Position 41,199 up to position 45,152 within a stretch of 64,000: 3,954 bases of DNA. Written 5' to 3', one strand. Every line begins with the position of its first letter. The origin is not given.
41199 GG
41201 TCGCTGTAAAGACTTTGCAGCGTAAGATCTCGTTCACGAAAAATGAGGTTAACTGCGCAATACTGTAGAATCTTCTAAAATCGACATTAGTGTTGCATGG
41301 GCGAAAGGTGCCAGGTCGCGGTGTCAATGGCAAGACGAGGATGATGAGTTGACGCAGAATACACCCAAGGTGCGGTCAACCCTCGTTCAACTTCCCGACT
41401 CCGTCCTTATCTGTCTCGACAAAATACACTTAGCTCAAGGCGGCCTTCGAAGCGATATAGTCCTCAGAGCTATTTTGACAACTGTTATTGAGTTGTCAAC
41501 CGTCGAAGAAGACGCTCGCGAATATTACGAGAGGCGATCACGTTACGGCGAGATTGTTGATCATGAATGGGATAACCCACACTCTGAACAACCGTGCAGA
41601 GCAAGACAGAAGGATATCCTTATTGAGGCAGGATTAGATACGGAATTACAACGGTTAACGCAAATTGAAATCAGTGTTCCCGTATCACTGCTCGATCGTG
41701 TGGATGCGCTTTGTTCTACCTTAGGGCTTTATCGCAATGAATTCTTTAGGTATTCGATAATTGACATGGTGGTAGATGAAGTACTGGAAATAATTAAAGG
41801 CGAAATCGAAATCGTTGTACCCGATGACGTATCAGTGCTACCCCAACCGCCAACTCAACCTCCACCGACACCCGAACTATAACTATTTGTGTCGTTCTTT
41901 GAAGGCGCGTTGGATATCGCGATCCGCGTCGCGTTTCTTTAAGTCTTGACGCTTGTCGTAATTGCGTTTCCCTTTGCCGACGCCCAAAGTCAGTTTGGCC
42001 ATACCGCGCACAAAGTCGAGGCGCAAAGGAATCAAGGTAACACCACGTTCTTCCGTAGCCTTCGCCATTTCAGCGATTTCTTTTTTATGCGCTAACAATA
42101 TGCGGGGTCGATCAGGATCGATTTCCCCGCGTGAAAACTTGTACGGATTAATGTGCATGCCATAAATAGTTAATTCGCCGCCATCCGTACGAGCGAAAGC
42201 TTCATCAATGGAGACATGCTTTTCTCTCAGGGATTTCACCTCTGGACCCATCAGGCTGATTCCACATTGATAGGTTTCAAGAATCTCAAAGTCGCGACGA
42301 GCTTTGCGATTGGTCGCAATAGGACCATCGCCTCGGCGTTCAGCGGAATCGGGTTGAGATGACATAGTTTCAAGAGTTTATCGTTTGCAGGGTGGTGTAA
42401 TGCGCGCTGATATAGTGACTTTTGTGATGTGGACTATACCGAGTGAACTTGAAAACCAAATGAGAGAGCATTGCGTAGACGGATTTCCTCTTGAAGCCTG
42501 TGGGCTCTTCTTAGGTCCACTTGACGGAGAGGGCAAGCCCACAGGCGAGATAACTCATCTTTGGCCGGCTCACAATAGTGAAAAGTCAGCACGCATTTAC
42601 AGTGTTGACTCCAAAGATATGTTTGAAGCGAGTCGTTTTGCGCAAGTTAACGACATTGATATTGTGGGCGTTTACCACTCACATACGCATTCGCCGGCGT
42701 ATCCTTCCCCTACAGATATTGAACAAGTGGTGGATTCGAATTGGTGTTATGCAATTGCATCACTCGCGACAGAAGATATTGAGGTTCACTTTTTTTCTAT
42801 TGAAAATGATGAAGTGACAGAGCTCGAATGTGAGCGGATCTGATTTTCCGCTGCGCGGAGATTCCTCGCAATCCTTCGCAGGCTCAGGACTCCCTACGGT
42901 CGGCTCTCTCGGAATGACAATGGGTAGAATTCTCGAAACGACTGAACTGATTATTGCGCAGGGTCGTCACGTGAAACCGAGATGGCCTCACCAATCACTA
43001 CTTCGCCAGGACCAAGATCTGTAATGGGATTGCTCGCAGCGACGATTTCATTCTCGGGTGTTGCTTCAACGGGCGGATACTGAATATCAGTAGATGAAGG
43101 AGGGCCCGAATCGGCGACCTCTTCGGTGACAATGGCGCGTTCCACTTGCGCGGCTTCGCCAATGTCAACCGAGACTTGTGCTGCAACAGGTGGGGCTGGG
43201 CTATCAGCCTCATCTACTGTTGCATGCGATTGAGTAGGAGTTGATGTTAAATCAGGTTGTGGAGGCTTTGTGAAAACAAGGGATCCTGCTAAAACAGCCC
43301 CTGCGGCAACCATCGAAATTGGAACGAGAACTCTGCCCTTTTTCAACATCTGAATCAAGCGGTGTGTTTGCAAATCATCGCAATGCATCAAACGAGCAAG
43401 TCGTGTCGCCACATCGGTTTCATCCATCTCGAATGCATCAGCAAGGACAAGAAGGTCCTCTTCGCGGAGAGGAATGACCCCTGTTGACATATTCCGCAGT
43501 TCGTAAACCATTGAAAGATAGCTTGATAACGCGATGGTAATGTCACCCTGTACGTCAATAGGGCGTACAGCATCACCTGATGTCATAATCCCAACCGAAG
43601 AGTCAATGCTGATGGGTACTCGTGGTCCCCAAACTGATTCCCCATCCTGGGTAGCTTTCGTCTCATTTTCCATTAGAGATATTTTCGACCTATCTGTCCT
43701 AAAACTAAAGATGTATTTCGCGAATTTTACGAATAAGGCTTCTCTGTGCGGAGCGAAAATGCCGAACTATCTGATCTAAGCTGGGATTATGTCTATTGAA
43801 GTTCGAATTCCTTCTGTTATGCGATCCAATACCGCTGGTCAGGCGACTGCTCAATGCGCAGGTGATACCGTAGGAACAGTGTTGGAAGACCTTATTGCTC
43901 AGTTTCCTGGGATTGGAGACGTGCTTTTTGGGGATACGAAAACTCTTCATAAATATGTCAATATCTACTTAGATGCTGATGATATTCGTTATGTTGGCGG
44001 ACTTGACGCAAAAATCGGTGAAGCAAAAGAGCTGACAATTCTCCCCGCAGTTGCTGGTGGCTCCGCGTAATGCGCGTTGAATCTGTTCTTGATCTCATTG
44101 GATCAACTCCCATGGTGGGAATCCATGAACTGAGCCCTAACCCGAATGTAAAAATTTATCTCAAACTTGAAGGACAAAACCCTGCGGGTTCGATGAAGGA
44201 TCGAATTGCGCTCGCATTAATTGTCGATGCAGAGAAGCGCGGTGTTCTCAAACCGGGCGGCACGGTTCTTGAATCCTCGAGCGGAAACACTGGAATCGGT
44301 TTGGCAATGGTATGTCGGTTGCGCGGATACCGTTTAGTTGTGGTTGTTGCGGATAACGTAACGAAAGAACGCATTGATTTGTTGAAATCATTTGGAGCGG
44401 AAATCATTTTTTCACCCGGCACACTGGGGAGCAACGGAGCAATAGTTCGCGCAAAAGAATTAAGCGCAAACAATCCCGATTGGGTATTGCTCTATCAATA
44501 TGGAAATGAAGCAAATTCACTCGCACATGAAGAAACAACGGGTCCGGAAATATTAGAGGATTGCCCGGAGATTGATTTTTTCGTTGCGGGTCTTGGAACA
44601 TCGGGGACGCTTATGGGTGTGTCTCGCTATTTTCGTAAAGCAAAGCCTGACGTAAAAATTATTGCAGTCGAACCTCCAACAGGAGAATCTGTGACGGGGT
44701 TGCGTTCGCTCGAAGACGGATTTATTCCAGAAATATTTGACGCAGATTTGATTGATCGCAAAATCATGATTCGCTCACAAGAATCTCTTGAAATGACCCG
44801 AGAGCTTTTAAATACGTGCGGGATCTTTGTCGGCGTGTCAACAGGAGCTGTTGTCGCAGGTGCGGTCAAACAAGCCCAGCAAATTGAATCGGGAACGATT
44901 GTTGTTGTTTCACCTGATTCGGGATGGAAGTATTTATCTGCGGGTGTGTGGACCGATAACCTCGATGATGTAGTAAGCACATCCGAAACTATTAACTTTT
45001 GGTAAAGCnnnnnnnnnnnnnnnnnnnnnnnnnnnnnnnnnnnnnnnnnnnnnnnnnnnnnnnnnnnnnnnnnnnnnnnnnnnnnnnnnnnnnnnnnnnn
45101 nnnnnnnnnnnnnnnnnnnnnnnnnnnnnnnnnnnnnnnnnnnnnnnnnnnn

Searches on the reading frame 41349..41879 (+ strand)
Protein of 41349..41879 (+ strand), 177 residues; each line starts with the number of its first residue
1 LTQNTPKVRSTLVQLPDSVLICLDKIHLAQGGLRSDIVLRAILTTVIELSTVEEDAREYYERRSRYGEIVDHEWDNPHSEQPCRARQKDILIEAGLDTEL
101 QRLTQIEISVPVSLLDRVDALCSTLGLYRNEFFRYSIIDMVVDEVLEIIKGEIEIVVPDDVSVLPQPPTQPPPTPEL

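Call 37: search_protein_families(library=pfam, proteins=[window:41349-41879:+], max_evalue=0.01)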
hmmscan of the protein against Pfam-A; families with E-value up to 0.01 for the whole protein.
window:41349-41879:+ (177 aa): 0 families

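Call 38: search_protein_families(library=padloc, proteins=[window:41349-41879:+], max_evalue=0.1)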
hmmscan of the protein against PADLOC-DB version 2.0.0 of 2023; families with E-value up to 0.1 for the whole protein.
window:41349-41879:+ (177 aa): 1 family
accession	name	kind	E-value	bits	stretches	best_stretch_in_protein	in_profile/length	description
PDLC01593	Cas8a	-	0.034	11.1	1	36-118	34-114/359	CAS-I-A; effector_LS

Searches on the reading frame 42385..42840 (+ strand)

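Call 37: search_protein_families(library=pfam, proteins=[window:42385-42840:+], max_evalue=0.01)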
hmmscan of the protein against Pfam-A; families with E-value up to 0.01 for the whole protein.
window:42385-42840:+ (152 aa): 2 families
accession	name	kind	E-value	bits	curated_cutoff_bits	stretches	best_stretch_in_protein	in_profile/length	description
PF14464.11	Prok-JAB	-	1.4e-17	64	25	1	20-130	2-106/114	Prokaryotic homologs of the JAB domain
PF01398.27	JAB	-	6.1e-05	23.2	22.5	1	24-113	14-106/117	JAB1/Mov34/MPN/PAD-1 ubiquitin protease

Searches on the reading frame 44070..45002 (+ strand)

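Call 88: search_protein_families(library=pfam, proteins=[window:44070-45002:+], max_evalue=0.001)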
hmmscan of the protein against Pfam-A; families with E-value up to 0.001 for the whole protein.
window:44070-45002:+ (311 aa): 1 family
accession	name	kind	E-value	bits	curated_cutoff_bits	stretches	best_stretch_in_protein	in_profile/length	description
PF00291.31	PALP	-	5e-72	243.2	35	1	7-283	2-295/295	Pyridoxal-phosphate dependent enzyme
